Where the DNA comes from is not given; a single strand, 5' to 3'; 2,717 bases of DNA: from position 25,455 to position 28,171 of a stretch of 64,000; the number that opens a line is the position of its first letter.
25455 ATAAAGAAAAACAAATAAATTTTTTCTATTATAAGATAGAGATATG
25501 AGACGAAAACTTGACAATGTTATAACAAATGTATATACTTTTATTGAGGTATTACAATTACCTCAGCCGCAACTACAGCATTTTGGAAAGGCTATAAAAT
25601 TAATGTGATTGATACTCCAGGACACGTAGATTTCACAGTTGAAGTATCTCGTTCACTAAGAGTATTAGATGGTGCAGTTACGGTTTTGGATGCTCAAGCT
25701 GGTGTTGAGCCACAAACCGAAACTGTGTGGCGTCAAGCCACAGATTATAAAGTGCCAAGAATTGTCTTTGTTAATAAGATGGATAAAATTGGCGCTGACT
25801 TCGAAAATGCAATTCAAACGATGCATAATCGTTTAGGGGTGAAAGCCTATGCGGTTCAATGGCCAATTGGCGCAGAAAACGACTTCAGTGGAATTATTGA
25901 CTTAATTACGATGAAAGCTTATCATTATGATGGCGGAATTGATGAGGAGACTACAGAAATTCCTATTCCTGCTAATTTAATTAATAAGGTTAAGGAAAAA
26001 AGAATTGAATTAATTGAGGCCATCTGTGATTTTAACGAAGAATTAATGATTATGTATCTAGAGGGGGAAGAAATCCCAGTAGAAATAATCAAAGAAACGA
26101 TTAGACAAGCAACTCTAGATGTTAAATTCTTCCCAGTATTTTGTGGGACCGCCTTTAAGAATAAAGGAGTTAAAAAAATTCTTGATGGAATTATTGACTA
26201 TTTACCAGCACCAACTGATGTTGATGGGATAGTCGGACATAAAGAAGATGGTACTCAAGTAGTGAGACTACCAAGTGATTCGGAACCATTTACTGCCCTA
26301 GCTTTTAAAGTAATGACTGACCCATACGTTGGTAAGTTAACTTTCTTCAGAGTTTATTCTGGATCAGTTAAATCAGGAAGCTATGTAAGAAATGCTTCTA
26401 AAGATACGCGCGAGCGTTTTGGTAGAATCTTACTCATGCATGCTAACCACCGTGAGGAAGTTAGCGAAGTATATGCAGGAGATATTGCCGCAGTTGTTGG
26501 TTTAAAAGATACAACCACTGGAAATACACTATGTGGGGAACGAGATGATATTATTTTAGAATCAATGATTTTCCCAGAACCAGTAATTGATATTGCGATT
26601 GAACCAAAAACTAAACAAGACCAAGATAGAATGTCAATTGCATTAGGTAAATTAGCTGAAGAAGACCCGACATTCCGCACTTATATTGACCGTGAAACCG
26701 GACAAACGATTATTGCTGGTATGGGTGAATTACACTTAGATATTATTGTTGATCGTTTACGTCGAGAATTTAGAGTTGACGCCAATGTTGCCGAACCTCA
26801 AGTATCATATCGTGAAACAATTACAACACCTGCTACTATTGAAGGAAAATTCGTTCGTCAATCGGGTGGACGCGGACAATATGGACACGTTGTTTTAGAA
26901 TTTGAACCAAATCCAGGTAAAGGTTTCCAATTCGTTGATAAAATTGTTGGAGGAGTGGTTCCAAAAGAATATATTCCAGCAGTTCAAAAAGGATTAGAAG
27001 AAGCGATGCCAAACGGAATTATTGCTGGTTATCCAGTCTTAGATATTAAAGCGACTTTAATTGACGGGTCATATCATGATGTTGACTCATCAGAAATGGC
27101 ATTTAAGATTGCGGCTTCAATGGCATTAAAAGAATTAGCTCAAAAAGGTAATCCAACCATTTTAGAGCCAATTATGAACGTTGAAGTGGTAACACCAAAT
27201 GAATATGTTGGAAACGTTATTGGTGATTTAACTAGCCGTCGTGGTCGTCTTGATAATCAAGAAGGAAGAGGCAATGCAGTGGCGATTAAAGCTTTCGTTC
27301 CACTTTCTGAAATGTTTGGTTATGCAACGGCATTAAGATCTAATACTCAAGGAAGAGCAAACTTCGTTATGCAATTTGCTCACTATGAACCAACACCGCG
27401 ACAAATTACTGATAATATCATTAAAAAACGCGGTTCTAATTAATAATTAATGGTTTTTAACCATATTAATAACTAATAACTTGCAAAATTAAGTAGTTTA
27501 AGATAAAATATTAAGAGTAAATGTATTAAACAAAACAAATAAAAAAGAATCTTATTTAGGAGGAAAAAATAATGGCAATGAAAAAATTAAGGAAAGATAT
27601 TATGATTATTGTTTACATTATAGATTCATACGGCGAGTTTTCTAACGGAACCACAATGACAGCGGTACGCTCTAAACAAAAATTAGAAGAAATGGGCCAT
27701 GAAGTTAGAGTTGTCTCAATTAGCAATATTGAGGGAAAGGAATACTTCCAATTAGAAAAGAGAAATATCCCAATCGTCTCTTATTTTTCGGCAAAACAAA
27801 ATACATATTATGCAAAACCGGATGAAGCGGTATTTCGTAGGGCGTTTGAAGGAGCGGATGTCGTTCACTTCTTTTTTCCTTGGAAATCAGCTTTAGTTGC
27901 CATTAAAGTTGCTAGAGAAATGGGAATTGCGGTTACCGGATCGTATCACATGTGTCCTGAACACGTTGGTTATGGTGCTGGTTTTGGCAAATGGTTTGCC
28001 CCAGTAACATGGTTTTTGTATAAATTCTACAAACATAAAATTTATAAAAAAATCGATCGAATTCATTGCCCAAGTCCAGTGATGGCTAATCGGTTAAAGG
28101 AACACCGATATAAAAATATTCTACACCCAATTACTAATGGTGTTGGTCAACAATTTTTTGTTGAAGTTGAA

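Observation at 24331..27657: Mosaic block of tuf and fusA fragments sits inside the 5' end of the glycosyltransferase gene, with three microhomology junctions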

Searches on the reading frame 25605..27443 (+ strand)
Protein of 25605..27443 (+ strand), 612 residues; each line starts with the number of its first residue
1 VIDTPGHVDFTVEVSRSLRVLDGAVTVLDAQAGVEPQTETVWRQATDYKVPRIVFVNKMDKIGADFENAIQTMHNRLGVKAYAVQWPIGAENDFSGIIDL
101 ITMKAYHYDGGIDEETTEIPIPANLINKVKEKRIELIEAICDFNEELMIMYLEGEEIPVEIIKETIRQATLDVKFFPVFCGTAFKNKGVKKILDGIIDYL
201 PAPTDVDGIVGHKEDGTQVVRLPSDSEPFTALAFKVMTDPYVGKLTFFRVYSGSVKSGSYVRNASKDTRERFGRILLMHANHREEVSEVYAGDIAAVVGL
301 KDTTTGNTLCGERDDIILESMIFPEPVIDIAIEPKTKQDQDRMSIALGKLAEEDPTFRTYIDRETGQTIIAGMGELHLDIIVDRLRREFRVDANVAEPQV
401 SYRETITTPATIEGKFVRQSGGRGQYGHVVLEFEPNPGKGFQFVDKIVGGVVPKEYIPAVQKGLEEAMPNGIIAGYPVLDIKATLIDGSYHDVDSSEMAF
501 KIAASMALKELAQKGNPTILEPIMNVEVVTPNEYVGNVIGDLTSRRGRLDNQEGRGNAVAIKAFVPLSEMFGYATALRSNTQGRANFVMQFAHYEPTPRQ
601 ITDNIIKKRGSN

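Call 11: find_encoding_contigs(protein=window:25605-27443:+, flank=10000, max_places=10)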
Protein window:25605-27443:+ (612 aa): no gene with exactly this product is on record in the collection.

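Call 36: search_protein_families(library=pfam, proteins=[window:25605-27443:+], max_evalue=0.00001)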
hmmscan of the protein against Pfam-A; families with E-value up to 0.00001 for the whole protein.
window:25605-27443:+ (612 aa): 6 families
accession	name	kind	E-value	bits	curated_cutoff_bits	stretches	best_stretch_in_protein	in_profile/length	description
PF03764.24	EFG_IV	-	6.5e-50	168.4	24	1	398-515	1-120/121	Elongation factor G, domain IV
PF00009.33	GTP_EFTU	-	3e-35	122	26.5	1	1-201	73-187/188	Elongation factor Tu GTP binding domain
PF14492.12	EFG_III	-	1.1e-32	112.4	27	1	323-396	1-74/75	Elongation Factor G, domain III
PF00679.30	EFG_C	-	3.5e-29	101.1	27.9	1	519-603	2-87/89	Elongation factor G C-terminus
PF03144.31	GTP_EFTU_D2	-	6.3e-18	65.4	30.3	1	243-310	1-73/73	Elongation factor Tu domain 2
PF22042.2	EF-G_D2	-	1.7e-17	63.8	27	1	228-310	1-82/84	Elongation factor G domain 2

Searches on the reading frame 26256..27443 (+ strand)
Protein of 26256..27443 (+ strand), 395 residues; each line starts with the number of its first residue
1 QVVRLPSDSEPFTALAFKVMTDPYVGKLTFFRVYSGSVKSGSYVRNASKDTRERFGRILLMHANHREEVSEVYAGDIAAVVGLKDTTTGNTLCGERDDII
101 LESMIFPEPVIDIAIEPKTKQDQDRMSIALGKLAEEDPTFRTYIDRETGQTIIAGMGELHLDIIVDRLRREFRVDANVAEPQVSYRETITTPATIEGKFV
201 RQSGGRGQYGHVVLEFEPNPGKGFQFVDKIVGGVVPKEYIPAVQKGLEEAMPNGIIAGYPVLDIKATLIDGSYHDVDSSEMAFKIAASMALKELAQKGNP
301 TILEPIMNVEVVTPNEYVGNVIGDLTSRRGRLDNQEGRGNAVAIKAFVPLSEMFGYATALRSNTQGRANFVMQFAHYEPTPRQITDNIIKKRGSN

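Call 18: find_homologous_proteins(query=window:26382-27440:+, max_evalue=1e-100)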
Query window:26382-27440:+ (353 aa): 7647 proteins with E <= 1e-100 among 8000 candidates; the best 120 are listed.
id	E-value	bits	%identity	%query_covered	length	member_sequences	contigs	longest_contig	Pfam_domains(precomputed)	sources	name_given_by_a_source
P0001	8.7e-231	783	100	100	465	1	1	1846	PF00679.31,PF14492.13,PF03764.25,PF16658.12,PF03144.32,PF22042.3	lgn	-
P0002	1.9e-230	782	100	100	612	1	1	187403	PF00679.31,PF14492.13,PF00009.34,PF03764.25,PF16658.12,PF03144.32,PF22042.3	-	-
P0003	4.1e-220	748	94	100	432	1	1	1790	PF00679.31,PF14492.13,PF03764.25,PF16658.12,PF03144.32,PF22042.3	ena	-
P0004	2.6e-206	702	88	100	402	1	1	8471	PF00679.31,PF14492.13,PF03764.25,PF16658.12,PF03144.32,PF22042.3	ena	-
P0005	4.4e-206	702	88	100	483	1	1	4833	PF00679.31,PF14492.13,PF03764.25,PF16658.12,PF03144.32,PF22042.3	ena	-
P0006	9.2e-206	701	88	100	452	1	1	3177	PF00679.31,PF14492.13,PF03764.25,PF16658.12,PF03144.32,PF22042.3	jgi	jgi:elongation factor G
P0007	2.9e-191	653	82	100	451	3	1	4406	PF00679.31,PF14492.13,PF03764.25,PF16658.12,PF03144.32,PF22042.3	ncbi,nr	ncbi:MAG: elongation factor G, partial [Acholeplasmataceae bacterium]|nr:elongation factor G [Achole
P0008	4.7e-191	652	82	100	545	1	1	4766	PF00679.31,PF14492.13,PF03764.25,PF16658.12,PF03144.32,PF22042.3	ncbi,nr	ncbi:MAG: elongation factor G, partial [Acholeplasmataceae bacterium]|nr:elongation factor G [Achole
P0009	2.8e-189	646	82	98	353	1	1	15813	PF00679.31,PF14492.13,PF03764.25,PF16658.12,PF03144.32,PF22042.3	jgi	jgi:elongation factor G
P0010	2.9e-189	646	82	100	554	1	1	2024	PF00679.31,PF14492.13,PF03764.25,PF16658.12,PF03144.32,PF22042.3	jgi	jgi:elongation factor G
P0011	2.9e-189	646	82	100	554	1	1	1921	PF00679.31,PF14492.13,PF03764.25,PF16658.12,PF03144.32,PF22042.3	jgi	jgi:elongation factor G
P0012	6.4e-188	642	81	100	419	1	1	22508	PF00679.31,PF14492.13,PF03764.25,PF16658.12,PF03144.32,PF22042.3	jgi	jgi:elongation factor G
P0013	1.0e-187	641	81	100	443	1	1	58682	PF00679.31,PF14492.13,PF03764.25,PF16658.12,PF03144.32,PF22042.3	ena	-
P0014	5.0e-187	639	80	100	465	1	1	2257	PF00679.31,PF14492.13,PF03764.25,PF16658.12,PF03144.32,PF22042.3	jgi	jgi:elongation factor G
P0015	8.1e-187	638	80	100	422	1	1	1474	PF00679.31,PF14492.13,PF03764.25,PF16658.12,PF03144.32,PF22042.3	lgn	-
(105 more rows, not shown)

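Call 19: find_encoding_contigs(protein=P0001, flank=10000, max_places=10)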
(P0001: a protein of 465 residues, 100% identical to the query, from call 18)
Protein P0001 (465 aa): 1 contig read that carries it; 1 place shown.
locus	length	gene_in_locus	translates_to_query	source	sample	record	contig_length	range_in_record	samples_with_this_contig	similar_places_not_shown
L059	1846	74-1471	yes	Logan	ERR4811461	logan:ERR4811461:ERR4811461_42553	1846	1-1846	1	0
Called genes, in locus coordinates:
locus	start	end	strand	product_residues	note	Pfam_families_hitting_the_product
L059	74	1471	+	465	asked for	PF22042:EF-G_D2, PF03144:GTP_EFTU_D2, PF14492:EFG_III, PF16658:RF3_C (weak), PF03764:EFG_IV, PF00679:EFG_C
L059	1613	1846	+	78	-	?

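Call 20: find_encoding_contigs(protein=P0003, flank=10000, max_places=10)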
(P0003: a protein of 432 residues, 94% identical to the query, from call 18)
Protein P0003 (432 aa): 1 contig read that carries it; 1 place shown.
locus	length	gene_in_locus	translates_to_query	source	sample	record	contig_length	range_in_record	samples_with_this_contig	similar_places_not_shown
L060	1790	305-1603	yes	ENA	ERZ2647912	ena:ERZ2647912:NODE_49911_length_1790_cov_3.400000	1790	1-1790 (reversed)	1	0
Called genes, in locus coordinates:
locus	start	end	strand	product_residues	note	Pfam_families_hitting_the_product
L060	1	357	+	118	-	?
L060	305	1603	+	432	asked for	PF22042:EF-G_D2, PF03144:GTP_EFTU_D2, PF14492:EFG_III, PF16658:RF3_C (weak), PF03764:EFG_IV, PF00679:EFG_C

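Call 31: find_encoding_contigs(protein=window:26256-27443:+, flank=10000, max_places=10)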
Protein window:26256-27443:+ (395 aa): no gene with exactly this product is on record in the collection.

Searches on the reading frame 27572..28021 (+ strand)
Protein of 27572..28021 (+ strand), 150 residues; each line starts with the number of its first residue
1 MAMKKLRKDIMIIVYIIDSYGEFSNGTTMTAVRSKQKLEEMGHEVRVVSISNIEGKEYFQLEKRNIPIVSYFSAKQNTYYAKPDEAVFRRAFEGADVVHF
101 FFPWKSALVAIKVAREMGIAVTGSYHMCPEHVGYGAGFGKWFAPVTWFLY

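Call 40: find_homologous_proteins(query=window:27572-28021:+, max_evalue=1e-40)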
Query window:27572-28021:+ (150 aa): 2 proteins with E <= 1e-40 among 16 candidates.
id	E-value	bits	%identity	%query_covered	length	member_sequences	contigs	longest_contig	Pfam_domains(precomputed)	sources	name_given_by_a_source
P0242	2.7e-74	266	84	93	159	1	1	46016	PF13439.13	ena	-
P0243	4.0e-52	194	81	79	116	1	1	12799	PF13439.13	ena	-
